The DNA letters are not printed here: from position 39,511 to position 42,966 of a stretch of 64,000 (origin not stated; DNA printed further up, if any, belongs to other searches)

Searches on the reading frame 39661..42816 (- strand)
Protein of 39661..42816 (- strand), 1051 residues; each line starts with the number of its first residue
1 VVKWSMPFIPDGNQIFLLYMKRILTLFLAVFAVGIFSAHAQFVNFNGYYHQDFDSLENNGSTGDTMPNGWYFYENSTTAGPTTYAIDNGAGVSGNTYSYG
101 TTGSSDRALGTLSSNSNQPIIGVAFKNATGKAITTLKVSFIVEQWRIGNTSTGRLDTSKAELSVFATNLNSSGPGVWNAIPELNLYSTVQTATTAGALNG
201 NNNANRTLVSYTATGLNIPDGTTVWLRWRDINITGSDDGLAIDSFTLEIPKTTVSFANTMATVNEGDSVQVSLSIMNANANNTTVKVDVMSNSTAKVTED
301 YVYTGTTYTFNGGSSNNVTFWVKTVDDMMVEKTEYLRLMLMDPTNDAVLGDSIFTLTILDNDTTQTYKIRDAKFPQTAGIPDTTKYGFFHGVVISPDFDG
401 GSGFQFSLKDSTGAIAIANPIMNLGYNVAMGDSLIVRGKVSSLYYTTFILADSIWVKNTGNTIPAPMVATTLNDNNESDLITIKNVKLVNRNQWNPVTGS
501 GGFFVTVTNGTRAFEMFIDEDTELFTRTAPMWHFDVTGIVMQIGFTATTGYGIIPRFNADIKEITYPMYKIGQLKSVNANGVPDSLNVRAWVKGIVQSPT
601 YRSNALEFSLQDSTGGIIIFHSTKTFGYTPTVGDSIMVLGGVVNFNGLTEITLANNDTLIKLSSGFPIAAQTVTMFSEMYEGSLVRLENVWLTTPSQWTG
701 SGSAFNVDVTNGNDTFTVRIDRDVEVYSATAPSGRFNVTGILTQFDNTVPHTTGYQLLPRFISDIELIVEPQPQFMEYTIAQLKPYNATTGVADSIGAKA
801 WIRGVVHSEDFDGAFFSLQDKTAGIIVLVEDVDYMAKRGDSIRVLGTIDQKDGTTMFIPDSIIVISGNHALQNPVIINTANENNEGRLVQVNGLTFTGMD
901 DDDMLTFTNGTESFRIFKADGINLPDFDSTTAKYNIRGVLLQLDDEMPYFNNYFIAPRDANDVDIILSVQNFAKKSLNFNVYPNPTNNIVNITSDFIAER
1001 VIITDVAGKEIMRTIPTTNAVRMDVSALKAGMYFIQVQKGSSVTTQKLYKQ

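Call 78: search_protein_families(library=pfam, proteins=[window:39661-42816:-], max_evalue=0.00001)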
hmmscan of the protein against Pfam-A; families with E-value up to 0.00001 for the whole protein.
window:39661-42816:- (1051 aa): 4 families
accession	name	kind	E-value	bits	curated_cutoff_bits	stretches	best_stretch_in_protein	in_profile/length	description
PF18942.5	DUF5689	-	2.9e-21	76.8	28.6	1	571-765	6-217/217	Family of unknown function (DUF5689)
PF18962.6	Por_Secre_tail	-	6.7e-13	49.2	27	1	981-1048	1-73/75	Secretion system C-terminal sorting domain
PF03160.20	Calx-beta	-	4.5e-07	30.3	27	1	252-362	6-119/119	Calx-beta domain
PF01336.31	tRNA_anti-codon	-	1.1e-06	28.9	27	0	591-650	2-66/75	OB-fold nucleic acid binding domain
